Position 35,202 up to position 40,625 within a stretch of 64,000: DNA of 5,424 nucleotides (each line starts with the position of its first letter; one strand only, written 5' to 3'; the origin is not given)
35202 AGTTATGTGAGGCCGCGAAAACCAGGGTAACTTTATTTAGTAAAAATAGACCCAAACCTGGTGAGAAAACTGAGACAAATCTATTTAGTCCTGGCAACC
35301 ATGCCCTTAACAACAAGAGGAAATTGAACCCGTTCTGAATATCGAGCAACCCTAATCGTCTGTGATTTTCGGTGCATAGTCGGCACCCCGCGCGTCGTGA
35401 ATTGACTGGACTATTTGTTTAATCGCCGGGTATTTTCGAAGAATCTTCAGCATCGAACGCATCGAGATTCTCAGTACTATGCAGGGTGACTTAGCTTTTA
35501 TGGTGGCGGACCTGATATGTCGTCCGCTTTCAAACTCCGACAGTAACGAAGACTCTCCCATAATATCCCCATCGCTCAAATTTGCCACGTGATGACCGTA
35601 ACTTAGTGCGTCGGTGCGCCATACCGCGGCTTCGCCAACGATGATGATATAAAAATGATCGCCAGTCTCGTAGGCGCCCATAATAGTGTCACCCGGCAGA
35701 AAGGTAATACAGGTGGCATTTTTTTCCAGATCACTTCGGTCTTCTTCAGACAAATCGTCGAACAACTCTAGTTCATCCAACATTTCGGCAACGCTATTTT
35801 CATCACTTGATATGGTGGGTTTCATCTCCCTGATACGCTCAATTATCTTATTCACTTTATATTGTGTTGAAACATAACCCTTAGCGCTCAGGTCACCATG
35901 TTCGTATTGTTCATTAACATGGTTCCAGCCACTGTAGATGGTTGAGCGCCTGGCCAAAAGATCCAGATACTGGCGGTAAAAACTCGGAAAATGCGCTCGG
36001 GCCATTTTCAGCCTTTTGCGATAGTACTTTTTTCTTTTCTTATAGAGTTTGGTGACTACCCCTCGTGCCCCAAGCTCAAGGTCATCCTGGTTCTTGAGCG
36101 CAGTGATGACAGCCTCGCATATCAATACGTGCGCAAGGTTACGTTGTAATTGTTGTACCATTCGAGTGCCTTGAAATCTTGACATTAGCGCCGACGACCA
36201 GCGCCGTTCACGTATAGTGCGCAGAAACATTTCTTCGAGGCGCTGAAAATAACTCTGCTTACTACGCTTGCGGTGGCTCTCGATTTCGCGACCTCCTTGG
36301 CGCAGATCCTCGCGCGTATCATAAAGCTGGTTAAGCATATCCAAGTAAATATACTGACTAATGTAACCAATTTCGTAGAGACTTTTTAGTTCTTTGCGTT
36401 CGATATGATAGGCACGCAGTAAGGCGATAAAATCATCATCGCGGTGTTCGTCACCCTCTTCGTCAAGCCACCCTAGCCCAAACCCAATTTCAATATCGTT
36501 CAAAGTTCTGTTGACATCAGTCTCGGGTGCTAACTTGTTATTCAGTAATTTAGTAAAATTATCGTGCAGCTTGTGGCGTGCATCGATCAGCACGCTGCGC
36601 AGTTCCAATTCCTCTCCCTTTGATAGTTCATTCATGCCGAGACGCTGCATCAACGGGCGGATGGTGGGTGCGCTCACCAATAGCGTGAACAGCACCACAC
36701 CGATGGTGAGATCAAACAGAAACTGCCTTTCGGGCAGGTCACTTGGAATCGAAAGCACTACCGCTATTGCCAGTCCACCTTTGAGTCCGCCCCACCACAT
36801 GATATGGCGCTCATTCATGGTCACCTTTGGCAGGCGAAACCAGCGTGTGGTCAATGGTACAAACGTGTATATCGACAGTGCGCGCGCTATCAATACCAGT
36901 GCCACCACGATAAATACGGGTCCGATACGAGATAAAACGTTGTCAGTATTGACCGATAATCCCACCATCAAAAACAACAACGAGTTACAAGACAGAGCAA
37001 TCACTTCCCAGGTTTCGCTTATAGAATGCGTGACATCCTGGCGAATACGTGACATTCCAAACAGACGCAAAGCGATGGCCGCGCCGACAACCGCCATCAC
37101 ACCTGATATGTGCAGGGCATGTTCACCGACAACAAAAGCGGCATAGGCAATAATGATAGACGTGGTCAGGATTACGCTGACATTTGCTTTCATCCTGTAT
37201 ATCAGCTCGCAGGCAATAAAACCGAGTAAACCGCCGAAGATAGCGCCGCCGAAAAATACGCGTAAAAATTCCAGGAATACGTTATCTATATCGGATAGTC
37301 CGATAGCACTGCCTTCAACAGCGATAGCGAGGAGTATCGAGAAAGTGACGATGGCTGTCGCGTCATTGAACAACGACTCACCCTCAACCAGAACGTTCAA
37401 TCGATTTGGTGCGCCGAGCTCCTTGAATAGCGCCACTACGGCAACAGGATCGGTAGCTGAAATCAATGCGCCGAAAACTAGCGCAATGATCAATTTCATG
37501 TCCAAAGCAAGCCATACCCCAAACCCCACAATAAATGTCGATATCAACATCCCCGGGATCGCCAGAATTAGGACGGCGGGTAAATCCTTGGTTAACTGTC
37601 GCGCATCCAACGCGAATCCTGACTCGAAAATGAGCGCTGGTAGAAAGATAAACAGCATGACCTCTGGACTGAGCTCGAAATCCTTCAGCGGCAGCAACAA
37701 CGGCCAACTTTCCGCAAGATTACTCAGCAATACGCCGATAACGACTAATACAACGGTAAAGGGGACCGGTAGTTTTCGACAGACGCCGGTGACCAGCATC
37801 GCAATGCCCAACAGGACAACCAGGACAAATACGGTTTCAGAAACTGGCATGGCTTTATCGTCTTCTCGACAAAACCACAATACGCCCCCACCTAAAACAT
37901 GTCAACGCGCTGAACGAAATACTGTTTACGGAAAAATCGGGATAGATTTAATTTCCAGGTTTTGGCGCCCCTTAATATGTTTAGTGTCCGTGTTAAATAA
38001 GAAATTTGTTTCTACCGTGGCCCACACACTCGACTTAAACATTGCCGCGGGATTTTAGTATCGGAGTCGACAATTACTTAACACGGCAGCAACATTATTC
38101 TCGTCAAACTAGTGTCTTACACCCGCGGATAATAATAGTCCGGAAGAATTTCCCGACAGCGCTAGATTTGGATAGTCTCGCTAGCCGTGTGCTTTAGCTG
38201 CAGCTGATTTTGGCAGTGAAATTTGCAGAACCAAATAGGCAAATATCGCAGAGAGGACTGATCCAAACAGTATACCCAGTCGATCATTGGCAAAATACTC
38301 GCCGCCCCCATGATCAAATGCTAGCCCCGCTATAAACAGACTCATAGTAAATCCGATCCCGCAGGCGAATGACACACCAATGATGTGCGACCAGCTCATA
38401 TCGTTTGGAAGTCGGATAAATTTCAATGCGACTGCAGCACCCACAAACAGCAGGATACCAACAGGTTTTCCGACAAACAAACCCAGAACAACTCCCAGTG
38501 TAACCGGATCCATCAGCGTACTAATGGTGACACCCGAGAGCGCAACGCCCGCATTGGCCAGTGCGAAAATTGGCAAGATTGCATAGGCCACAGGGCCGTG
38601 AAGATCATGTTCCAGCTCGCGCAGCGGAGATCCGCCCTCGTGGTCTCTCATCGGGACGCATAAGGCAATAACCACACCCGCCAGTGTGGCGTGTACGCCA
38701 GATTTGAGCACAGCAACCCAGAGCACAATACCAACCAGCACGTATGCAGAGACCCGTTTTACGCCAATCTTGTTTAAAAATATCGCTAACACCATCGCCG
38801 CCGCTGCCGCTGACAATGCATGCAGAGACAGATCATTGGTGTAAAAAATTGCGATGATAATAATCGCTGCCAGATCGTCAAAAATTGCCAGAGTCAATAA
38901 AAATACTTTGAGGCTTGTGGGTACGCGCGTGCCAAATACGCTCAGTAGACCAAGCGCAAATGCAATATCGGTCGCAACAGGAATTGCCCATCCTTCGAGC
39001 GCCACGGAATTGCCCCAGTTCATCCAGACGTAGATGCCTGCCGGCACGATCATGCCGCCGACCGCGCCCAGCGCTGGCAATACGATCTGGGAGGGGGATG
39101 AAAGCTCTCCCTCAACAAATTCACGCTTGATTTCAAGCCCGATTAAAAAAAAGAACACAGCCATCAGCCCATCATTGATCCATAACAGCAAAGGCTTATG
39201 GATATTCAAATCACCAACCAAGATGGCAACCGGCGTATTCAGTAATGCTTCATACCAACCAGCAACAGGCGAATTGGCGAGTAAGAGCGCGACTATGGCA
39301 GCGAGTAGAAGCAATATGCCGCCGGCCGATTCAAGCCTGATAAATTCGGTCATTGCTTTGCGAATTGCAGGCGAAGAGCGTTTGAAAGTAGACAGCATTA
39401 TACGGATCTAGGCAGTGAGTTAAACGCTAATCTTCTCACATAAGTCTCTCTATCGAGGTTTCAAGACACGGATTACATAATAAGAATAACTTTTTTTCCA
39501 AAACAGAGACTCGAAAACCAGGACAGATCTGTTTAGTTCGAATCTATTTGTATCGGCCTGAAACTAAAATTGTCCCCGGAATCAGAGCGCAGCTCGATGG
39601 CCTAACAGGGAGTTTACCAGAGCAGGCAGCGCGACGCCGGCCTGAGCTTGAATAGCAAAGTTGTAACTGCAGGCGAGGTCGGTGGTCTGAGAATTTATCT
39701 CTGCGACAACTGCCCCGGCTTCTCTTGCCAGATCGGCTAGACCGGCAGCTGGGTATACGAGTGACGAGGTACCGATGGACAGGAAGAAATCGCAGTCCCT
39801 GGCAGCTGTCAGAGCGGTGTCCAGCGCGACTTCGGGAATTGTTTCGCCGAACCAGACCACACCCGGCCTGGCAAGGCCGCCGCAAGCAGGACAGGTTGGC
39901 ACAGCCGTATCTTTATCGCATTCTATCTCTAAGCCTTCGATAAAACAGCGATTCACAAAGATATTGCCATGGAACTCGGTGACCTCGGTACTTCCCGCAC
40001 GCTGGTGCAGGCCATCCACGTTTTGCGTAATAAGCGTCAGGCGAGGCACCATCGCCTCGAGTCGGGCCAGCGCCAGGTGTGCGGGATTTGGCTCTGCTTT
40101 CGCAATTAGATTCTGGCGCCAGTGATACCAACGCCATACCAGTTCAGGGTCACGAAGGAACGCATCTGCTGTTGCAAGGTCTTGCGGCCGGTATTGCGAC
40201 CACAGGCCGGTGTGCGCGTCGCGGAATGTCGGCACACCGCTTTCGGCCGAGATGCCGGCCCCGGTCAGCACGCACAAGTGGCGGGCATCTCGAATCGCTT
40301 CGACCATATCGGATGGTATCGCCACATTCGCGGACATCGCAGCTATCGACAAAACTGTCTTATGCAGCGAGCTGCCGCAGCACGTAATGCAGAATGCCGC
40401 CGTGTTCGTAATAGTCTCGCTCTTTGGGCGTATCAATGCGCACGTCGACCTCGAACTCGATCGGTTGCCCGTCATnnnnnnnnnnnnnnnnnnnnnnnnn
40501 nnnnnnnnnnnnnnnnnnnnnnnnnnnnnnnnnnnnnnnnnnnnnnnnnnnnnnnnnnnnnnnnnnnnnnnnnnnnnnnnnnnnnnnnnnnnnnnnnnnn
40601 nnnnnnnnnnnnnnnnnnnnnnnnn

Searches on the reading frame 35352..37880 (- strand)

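Call 47: search_protein_families(library=pfam, proteins=[window:35352-37880:-], max_evalue=0.0001)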
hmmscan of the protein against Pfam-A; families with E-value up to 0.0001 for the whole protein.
window:35352-37880:- (842 aa): 2 families
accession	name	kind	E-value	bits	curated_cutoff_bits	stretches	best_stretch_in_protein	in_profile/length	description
PF00999.27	Na_H_Exchanger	-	7.8e-63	213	26.2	1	26-412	3-374/375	Sodium/hydrogen exchanger, transmembrane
PF00027.35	cNMP_binding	-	5.1e-13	49.2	27.5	1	726-817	3-89/89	Cyclic nucleotide-binding domain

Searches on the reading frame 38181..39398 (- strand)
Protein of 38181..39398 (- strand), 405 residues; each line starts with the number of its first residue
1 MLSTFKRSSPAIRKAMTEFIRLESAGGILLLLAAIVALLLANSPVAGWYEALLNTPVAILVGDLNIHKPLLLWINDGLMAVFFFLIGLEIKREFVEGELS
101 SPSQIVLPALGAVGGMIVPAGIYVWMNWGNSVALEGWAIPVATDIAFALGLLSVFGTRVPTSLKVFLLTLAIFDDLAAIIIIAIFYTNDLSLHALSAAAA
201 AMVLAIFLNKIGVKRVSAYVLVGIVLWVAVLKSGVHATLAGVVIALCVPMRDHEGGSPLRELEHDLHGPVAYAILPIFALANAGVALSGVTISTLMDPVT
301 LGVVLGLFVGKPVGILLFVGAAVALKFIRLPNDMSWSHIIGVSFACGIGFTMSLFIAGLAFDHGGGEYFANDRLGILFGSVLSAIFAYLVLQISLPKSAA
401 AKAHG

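Call 47: search_protein_families(library=pfam, proteins=[window:38181-39398:-], max_evalue=0.0001)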
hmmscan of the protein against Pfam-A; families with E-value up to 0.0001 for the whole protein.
window:38181-39398:- (405 aa): 1 family
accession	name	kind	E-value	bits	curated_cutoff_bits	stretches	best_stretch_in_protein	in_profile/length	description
PF06965.17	Na_H_antiport_1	-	1.5e-147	491.8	23.5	1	18-391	2-374/374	Na+/H+ antiporter 1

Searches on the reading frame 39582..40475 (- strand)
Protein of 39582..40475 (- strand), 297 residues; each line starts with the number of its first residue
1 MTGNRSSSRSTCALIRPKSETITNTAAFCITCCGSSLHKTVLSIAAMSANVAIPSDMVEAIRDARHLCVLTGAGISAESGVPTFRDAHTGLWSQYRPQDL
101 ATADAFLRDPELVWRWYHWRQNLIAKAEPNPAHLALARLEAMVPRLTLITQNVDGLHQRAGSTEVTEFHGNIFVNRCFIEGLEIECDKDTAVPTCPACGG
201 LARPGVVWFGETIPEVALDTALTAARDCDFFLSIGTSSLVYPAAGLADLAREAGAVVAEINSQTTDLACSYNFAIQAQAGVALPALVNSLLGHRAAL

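Call 47: search_protein_families(library=pfam, proteins=[window:39582-40475:-], max_evalue=0.0001)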
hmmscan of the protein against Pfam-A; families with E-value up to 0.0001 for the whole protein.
window:39582-40475:- (297 aa): 1 family
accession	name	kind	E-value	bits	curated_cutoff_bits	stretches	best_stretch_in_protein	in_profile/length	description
PF02146.23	SIR2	-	3.1e-49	167.8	24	1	72-242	1-180/180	Sir2 family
